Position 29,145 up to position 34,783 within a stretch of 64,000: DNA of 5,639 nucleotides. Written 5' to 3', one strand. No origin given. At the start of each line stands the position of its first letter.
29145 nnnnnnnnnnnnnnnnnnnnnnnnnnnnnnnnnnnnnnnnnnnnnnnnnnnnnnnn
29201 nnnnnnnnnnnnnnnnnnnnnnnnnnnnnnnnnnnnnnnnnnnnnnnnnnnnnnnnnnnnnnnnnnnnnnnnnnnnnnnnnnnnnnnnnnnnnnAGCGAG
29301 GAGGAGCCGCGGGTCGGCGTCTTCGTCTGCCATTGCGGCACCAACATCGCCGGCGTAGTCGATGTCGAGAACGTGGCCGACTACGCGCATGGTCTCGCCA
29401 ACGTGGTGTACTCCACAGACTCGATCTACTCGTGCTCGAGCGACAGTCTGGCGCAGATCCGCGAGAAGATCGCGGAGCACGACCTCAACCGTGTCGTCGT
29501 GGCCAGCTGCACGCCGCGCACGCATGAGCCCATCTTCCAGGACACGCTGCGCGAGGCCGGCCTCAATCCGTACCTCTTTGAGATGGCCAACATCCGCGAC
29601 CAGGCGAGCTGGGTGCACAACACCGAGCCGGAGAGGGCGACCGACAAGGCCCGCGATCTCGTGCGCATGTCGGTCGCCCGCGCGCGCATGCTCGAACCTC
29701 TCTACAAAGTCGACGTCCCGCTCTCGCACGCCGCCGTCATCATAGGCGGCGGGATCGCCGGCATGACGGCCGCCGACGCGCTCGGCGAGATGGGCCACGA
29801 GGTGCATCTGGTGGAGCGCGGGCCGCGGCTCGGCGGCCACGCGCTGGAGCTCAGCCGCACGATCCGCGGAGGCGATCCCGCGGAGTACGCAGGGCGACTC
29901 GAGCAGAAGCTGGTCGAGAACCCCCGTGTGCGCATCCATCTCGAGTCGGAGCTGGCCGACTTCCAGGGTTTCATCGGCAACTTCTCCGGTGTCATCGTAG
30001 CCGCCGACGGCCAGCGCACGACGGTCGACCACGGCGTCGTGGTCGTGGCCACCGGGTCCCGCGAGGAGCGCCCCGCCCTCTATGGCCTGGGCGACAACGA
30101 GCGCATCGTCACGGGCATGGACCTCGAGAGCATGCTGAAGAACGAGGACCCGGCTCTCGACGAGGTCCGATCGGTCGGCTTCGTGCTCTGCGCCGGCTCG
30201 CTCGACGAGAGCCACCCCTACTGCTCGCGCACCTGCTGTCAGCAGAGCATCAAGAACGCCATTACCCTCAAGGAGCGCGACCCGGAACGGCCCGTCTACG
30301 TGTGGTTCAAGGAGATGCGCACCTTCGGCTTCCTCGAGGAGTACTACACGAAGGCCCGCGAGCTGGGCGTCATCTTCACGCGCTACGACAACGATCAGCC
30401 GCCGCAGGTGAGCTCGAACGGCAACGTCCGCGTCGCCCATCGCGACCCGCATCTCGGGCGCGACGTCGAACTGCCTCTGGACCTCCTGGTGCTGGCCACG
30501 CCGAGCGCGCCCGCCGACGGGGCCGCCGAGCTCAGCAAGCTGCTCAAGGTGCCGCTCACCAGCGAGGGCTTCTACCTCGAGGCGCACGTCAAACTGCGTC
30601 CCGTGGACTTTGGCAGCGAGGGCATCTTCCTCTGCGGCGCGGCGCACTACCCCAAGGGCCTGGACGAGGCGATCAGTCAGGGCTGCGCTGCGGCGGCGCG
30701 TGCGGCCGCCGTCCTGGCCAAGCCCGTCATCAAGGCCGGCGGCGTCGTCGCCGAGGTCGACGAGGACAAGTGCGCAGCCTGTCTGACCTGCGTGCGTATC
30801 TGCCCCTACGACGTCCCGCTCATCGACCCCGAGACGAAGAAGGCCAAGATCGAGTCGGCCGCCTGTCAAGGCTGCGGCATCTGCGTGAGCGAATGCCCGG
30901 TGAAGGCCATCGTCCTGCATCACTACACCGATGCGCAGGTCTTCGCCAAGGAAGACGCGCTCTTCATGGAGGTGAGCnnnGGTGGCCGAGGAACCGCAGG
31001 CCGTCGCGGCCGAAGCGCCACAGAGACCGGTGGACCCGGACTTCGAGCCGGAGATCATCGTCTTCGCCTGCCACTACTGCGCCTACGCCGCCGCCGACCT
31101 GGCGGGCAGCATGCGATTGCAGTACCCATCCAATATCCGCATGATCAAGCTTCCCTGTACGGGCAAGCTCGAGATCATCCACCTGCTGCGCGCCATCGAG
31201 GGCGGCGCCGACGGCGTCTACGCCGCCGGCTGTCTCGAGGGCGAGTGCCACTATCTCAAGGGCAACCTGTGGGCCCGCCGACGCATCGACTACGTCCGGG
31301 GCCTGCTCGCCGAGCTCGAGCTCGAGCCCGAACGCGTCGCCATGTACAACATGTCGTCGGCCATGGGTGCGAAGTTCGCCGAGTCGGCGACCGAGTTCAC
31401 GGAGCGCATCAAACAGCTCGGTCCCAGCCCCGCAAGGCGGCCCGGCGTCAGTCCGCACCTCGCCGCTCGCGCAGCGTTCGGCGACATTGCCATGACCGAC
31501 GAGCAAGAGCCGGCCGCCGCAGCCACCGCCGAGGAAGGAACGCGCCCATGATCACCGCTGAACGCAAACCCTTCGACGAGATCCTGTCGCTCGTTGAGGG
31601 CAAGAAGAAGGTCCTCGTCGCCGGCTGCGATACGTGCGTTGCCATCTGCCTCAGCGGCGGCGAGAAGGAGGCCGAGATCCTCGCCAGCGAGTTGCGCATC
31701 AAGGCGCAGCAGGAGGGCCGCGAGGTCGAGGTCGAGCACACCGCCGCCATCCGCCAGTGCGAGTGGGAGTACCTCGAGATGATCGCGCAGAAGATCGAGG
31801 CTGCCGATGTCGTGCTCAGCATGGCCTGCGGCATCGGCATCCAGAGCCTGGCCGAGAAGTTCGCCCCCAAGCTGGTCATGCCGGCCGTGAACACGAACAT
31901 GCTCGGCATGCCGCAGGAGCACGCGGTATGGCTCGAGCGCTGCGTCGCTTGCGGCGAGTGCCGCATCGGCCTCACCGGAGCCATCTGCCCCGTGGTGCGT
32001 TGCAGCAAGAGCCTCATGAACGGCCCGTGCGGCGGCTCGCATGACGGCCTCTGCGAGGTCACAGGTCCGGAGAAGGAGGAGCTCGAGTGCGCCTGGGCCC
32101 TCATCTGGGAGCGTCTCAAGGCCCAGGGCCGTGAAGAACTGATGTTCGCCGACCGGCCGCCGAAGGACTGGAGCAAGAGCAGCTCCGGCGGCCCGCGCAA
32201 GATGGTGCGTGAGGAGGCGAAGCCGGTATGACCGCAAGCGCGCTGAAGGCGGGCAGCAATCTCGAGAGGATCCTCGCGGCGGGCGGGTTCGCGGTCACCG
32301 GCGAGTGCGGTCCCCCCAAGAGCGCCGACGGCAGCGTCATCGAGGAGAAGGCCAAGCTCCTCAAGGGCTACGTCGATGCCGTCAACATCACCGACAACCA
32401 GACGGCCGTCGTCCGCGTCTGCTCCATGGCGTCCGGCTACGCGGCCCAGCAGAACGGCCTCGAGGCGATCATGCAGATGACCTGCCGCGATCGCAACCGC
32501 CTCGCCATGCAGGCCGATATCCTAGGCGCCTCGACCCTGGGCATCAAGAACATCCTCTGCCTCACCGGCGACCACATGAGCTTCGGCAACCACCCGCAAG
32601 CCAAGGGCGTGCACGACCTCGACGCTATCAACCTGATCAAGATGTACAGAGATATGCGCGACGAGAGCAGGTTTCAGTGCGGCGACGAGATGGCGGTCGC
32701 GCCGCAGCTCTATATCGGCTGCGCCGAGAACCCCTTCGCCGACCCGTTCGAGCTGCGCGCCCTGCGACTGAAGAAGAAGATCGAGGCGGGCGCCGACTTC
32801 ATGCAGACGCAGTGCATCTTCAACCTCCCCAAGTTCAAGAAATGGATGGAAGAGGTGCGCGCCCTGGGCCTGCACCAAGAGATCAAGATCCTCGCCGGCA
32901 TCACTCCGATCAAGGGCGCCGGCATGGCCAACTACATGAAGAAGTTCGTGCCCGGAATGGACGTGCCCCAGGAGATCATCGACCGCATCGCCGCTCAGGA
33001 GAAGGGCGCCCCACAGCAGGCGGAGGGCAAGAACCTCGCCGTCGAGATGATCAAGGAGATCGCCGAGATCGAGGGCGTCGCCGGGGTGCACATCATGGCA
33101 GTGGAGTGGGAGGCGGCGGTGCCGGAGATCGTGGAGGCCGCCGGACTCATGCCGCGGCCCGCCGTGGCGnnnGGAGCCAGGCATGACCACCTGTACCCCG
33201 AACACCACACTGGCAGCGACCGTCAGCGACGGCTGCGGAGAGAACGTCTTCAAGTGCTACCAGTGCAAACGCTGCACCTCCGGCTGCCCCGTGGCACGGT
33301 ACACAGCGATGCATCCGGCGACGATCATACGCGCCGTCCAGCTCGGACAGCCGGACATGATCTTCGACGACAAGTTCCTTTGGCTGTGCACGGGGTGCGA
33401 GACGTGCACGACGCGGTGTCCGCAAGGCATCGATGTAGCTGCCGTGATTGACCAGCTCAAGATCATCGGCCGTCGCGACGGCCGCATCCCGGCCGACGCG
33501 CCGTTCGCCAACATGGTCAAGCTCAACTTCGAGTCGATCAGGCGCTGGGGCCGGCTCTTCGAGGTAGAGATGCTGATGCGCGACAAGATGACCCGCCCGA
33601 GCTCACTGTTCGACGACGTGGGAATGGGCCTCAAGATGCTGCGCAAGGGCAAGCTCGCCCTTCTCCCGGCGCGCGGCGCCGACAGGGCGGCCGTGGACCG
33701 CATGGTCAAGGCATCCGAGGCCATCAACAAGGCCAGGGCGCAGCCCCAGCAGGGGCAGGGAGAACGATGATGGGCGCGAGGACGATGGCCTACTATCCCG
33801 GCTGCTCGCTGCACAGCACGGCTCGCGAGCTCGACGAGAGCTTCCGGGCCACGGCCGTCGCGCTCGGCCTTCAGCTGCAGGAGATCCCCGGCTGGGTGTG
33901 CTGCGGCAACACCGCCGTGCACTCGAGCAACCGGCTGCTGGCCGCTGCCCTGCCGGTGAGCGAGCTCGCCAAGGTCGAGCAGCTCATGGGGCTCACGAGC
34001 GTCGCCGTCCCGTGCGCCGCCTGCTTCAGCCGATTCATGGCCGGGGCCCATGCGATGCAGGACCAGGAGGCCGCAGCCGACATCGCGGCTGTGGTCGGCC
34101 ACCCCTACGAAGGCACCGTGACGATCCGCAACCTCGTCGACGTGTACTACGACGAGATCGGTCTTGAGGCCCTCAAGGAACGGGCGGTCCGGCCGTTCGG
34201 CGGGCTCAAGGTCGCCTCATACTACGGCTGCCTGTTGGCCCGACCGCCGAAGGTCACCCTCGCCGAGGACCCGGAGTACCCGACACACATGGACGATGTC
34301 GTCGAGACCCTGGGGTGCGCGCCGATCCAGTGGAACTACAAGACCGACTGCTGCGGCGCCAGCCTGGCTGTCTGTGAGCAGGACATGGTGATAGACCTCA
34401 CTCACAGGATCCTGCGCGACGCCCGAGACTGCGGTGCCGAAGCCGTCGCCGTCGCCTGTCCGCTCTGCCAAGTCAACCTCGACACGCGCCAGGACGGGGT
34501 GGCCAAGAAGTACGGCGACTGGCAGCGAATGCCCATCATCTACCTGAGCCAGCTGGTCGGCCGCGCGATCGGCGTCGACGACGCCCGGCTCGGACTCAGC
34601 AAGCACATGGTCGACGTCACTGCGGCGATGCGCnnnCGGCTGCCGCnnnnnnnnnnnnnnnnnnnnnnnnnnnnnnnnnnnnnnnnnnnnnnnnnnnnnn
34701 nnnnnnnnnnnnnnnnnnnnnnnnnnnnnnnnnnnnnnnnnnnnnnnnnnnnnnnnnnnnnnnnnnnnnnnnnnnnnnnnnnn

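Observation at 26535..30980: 1481-aa HdrA-like giant: HdrA N-domain, inserted GltD/NfnB-type module, HdrA core, and a second complete HdrA-like FAD/ferredoxin module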

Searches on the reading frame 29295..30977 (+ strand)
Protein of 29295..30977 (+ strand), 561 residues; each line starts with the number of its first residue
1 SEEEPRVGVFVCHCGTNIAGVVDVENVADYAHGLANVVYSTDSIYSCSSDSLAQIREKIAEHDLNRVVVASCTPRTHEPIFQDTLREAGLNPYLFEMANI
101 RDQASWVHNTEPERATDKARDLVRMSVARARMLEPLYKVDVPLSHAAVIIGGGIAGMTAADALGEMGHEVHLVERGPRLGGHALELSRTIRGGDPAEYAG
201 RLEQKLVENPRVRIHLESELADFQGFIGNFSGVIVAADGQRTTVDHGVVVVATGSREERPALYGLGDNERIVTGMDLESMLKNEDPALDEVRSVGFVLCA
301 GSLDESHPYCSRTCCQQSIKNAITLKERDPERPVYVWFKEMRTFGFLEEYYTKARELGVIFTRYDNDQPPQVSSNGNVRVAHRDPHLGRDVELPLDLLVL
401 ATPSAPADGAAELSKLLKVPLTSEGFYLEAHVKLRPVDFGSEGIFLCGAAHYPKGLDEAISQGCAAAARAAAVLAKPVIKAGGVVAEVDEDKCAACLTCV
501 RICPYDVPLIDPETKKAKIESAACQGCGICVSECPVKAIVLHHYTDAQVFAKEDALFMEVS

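Call 56: predict_structure(alignment_id=A2)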
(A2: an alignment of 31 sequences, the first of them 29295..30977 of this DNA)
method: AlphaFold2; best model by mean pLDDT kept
length: 561 residues; sequences in the alignment: 31
mean_pLDDT: 76.5   pTM: 0.63
mean pLDDT of the five models: 76.5, 76.2, 74.5, 71.3, 69.5
residues with pLDDT >= 90: 131; 70-90: 267; 50-70: 117; < 50: 46
segments of 3 or more residues with pLDDT < 50: 74-77, 343-345, 430-438, 481-483, 544-561
pLDDT, mean of each block of 10 residues (from residue 1): 79 67 89 93 74 84 87 54 70 71 68 87 80 59 84 91 96 93 78 85 96 96 75 92 91 76 83 87 86 86 53 71 92 89 59 90 83 85 85 91 76 77 61 37 66 63 82 73 63 79 63 81 55 68 47 44 41
secondary structure, 60 per line:
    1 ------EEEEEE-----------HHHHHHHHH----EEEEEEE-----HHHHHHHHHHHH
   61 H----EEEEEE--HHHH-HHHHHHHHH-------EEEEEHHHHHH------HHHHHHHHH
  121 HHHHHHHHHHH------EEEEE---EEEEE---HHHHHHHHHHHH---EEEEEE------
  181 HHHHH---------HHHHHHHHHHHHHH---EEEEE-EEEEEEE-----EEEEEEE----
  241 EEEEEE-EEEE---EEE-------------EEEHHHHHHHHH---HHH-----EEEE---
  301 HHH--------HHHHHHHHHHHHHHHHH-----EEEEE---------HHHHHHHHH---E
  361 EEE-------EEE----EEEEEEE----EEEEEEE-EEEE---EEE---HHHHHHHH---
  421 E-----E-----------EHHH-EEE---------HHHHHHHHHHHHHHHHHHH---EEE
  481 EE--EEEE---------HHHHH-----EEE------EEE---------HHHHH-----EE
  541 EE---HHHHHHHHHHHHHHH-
elements in order: E7-12 H24-32 E37-43 H49-61 E66-71 H74-77 H79-87 E95-99 H100-105 H112-131 E138-142 E146-150 H154-165 E169-174 H181-185 H195-208 E212-216 E218-224 E230-236 E241-246 E248-251 E255-257 E271-273 H274-282 E294-297 H312-328 E334-338 H348-356 E360-363 E371-373 E378-384 E389-395 E397-400 E404-406 H410-417 E444-446 H456-474 E478-482 E485-488 H498-502 E508-510 E517-519 H529-533 E539-542 H546-560

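Call 59: fold_search(model_id=the predicted structure, library=pdb)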
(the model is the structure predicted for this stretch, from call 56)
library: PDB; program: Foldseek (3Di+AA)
matches with E <= 10: 1949; with E <= 0.001: 885
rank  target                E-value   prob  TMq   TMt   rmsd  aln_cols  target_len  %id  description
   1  5odc_A                4.5e-52  1.00  0.80  0.70   7.1       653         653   34  Heterodisulfide reductase / [NiFe]-hydrogenase complex from Methanothermococcus thermolithotrophicus at 2.3 A resoluti (released 2017-08-30)
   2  5odh_A                8.9e-52  1.00  0.79  0.69   7.0       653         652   34  Heterodisulfide reductase / [NiFe]-hydrogenase complex from Methanothermococcus thermolithotrophicus soaked with heter (released 2017-08-30)
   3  8rvy_A                3.1e-51  1.00  0.66  0.58  10.3       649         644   34  CryoEM structure of the Elp-Hdr complex of Methanothermobacter marburgensis state 1 (composite structure) (released 2025-05-14)
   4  5odi_A                1.5e-50  1.00  0.80  0.70   7.0       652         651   34  Heterodisulfide reductase / [NiFe]-hydrogenase complex from Methanothermococcus thermolithotrophicus cocrystallized wi (released 2017-08-30)
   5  8rvu_A                6.7e-50  1.00  0.77  0.68   6.7       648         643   34  CryoEM structure of the Elp-Hdr complex of Methanothermobacter marburgensis state 2 (composite structure) (released 2025-05-14)
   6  7bkb_A                2.2e-48  1.00  0.76  0.65   7.3       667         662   31  Formate dehydrogenase - heterodisulfide reductase - formylmethanofuran dehydrogenase complex from Methanospirillum hun (released 2021-09-29)
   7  7bkd_A                3.4e-48  1.00  0.65  0.56   9.9       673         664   31  Formate dehydrogenase - heterodisulfide reductase - formylmethanofuran dehydrogenase complex from Methanospirillum hun (released 2021-09-29)
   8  8rwn_A                2.6e-27  1.00  0.55  0.71   3.1       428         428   26  CryoEM structure of the Hdr(ABC)2 subunits of the Elp-Hdr complex of Methanothermobacter marburgensis (released 2025-05-14)
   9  8rvu_a                1.9e-26  1.00  0.54  0.70   3.3       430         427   26  CryoEM structure of the Elp-Hdr complex of Methanothermobacter marburgensis state 2 (composite structure) (released 2025-05-14)
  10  7bke_A                7.0e-26  1.00  0.55  0.68   3.5       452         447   24  Formate dehydrogenase - heterodisulfide reductase - formylmethanofuran dehydrogenase complex from Methanospirillum hun (released 2021-09-29)
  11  6tjr_A                1.4e-25  1.00  0.51  0.82   3.5       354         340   26  Structure of HdrA-like subunit from Hyphomicrobium denitrificans (released 2020-08-19)
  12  7bkd_a                7.0e-25  1.00  0.55  0.68   3.9       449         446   24  Formate dehydrogenase - heterodisulfide reductase - formylmethanofuran dehydrogenase complex from Methanospirillum hun (released 2021-09-29)
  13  6uzi_A                7.0e-16  1.00  0.41  0.48  13.0       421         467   15  Crystal structure of Dihydrolipoyl dehydrogenase from Elizabethkingia anophelis NUHP1 (released 2020-01-15)
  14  6uzi_D                2.3e-15  1.00  0.41  0.49  20.4       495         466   14  Crystal structure of Dihydrolipoyl dehydrogenase from Elizabethkingia anophelis NUHP1 (released 2020-01-15)
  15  6uzi_C                3.8e-15  1.00  0.41  0.48  13.0       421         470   14  Crystal structure of Dihydrolipoyl dehydrogenase from Elizabethkingia anophelis NUHP1 (released 2020-01-15)
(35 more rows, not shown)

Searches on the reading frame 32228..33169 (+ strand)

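Call 29: search_protein_families(library=pfam, proteins=[window:32228-33169:+], max_evalue=0.00001)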
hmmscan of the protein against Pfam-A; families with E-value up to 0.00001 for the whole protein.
window:32228-33169:+ (314 aa): 1 family
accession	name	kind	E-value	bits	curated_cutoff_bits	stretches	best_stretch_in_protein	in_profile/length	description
PF02219.23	MTHFR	-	1.6e-47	162.7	24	1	12-306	2-287/287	Methylenetetrahydrofolate reductase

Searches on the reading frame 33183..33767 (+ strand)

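Call 29: search_protein_families(library=pfam, proteins=[window:33183-33767:+], max_evalue=0.00001)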
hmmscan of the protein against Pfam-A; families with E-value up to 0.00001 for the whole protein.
window:33183-33767:+ (195 aa): 5 families
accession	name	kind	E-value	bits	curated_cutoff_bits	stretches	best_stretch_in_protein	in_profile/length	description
PF13183.11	Fer4_8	-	5e-12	46.6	27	1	23-83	3-68/68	4Fe-4S dicluster domain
PF13534.11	Fer4_17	-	2.3e-11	44.5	22.2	1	24-84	1-61/61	4Fe-4S dicluster domain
PF13187.11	Fer4_9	-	2e-10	41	27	1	24-82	1-50/52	4Fe-4S dicluster domain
PF13237.11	Fer4_10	-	5.3e-07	29.9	25.5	0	23-80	7-53/53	4Fe-4S dicluster domain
PF12838.12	Fer4_7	-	6.8e-07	30.1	27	1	24-83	1-52/52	4Fe-4S dicluster domain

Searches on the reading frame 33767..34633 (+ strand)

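Call 29: search_protein_families(library=pfam, proteins=[window:33767-34633:+], max_evalue=0.00001)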
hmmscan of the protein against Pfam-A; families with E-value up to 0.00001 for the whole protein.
window:33767-34633:+ (289 aa): 1 family
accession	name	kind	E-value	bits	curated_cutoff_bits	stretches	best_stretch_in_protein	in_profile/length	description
PF02754.22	CCG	-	8.8e-17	61.4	20.6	2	149-239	1-85/85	Cysteine-rich domain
